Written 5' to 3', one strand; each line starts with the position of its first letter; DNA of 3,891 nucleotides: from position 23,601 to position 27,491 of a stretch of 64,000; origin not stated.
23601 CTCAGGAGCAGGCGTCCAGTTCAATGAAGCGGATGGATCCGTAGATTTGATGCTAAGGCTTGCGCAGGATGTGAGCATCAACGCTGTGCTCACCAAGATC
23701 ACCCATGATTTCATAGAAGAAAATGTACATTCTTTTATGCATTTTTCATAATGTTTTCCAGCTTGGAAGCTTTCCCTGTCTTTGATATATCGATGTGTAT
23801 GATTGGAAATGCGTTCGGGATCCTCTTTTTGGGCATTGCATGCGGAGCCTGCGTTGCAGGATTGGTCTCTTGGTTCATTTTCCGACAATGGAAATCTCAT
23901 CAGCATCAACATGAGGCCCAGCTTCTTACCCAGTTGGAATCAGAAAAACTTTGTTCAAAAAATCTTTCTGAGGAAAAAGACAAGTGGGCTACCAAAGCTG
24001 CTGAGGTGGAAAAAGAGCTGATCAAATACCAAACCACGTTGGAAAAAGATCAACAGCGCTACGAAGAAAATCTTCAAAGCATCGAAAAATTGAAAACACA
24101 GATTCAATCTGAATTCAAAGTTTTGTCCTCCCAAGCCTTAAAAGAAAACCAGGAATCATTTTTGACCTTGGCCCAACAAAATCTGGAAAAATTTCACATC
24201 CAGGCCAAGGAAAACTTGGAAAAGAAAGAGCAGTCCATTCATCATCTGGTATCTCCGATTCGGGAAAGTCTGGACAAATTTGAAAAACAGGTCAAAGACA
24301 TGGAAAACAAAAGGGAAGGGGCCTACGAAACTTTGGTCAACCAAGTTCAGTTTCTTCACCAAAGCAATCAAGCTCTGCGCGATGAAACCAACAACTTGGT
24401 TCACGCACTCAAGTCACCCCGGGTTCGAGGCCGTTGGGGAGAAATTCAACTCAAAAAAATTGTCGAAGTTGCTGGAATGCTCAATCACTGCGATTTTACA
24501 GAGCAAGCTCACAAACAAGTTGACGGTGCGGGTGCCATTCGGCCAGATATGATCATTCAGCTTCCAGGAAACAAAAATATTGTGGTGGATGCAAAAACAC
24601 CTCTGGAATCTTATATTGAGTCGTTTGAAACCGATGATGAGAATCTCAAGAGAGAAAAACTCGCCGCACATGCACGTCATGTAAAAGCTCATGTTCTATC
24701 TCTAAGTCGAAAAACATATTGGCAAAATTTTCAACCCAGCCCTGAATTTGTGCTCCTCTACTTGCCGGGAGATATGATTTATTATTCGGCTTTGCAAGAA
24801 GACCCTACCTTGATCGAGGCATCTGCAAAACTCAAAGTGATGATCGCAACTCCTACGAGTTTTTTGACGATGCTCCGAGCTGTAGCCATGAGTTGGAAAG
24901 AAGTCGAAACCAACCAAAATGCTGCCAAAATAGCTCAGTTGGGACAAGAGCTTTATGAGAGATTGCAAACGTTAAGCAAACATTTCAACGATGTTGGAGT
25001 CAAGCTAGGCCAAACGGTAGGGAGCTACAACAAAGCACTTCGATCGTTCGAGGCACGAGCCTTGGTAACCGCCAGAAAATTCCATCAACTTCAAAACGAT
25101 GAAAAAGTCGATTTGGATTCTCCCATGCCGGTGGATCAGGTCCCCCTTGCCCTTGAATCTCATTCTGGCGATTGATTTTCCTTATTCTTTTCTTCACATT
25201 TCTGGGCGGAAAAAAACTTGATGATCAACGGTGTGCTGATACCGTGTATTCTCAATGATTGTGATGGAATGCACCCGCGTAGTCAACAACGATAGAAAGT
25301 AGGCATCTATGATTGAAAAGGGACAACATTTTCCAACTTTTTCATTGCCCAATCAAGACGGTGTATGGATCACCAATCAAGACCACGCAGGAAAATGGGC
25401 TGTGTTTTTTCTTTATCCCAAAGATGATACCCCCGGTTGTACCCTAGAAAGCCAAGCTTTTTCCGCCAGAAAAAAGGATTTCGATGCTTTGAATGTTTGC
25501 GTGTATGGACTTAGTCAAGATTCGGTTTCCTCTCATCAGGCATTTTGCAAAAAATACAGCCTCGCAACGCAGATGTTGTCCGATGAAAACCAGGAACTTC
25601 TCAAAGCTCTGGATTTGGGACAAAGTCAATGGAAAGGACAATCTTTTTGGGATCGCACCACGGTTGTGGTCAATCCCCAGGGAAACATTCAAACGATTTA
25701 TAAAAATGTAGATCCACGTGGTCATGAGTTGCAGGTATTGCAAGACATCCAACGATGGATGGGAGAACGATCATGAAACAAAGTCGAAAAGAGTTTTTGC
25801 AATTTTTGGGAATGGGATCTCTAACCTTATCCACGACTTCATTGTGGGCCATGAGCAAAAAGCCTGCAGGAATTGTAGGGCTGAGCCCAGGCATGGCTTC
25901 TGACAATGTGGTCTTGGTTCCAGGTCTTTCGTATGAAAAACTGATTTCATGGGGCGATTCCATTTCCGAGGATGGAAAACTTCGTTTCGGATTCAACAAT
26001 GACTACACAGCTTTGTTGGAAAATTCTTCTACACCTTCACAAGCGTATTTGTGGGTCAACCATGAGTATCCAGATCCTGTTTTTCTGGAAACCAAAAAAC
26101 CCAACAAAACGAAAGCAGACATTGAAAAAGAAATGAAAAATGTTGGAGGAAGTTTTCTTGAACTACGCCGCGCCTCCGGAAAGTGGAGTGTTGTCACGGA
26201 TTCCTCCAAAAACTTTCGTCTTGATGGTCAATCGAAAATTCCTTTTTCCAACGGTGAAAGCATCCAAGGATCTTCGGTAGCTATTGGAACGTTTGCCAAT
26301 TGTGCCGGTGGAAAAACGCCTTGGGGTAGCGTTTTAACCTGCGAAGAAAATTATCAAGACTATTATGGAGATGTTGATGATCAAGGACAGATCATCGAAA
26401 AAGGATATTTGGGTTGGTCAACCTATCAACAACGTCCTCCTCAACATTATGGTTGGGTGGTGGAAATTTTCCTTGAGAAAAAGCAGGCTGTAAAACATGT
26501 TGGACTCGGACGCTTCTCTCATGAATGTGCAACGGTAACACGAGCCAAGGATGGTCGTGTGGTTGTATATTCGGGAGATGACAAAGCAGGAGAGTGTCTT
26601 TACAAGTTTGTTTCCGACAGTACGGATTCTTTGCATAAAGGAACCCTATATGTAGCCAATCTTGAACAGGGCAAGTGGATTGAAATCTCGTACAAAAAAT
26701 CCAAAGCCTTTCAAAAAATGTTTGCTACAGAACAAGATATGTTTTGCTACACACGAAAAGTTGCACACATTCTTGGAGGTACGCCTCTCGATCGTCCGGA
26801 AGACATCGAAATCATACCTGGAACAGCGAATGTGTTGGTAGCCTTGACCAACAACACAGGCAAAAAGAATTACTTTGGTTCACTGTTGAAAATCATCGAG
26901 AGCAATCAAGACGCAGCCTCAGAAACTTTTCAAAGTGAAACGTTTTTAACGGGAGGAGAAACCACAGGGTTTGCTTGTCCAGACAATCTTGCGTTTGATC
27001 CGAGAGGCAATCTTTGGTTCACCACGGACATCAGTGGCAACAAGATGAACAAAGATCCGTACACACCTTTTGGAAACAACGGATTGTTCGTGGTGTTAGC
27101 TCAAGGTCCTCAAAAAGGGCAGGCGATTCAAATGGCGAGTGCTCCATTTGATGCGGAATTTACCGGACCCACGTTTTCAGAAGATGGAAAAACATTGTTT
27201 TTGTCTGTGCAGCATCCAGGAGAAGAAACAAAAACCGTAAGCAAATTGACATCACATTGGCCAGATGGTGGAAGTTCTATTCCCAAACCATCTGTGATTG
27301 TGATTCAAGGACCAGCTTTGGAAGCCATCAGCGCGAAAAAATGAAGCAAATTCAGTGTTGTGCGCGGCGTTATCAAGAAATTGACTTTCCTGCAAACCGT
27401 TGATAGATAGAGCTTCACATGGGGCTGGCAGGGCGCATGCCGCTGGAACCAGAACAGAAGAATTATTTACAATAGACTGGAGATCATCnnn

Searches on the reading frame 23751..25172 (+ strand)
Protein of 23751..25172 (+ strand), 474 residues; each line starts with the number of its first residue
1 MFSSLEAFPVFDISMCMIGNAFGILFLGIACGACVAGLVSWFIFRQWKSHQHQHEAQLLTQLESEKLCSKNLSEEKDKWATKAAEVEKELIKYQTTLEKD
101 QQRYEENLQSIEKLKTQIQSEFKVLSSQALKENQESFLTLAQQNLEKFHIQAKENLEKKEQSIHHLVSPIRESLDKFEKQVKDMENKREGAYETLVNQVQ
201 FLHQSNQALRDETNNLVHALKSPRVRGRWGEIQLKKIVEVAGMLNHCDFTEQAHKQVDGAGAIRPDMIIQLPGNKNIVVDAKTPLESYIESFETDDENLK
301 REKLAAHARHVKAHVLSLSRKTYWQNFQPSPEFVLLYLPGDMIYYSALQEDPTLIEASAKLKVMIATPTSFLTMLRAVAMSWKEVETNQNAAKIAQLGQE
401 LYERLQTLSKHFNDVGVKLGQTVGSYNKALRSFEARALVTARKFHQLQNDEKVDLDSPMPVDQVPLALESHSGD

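Call 24: search_protein_families(library=pfam, proteins=[window:23751-25172:+], max_evalue=0.001)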
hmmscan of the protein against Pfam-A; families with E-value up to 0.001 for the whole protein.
window:23751-25172:+ (474 aa): 2 families
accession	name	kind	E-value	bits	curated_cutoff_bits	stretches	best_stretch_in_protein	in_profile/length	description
PF02646.22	RmuC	-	1.1e-92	310.7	26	1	161-452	1-289/291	RmuC family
PF18982.5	JetA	-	0.00078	18.5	26.2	1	129-222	202-292/434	Wadjet protein JetA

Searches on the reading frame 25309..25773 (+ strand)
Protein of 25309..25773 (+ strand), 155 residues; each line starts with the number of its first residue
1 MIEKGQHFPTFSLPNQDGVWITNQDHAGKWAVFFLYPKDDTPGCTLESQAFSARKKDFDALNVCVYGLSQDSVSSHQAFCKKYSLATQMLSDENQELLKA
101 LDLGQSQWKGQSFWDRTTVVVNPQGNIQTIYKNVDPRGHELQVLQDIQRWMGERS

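Call 24: search_protein_families(library=pfam, proteins=[window:25309-25773:+], max_evalue=0.001)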
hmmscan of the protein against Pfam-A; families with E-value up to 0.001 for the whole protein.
window:25309-25773:+ (155 aa): 3 families
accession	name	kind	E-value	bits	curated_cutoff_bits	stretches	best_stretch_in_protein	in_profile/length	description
PF00578.27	AhpC-TSA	-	4.1e-33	114.4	26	1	5-129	2-123/124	AhpC/TSA family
PF08534.16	Redoxin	-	7.6e-18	65.1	26.6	1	4-140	2-140/148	Redoxin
PF13911.12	AhpC-TSA_2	-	0.00013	22.7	27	1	52-115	3-66/114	AhpC/TSA antioxidant enzyme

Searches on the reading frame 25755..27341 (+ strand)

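Call 24: search_protein_families(library=pfam, proteins=[window:25755-27341:+], max_evalue=0.001)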
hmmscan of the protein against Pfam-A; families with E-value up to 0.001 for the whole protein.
window:25755-27341:+ (529 aa): 1 family
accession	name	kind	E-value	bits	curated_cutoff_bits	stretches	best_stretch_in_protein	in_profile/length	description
PF05787.19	PhoX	-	1.8e-92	311.6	24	1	49-489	11-515/515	Alkaline phosphatase PhoX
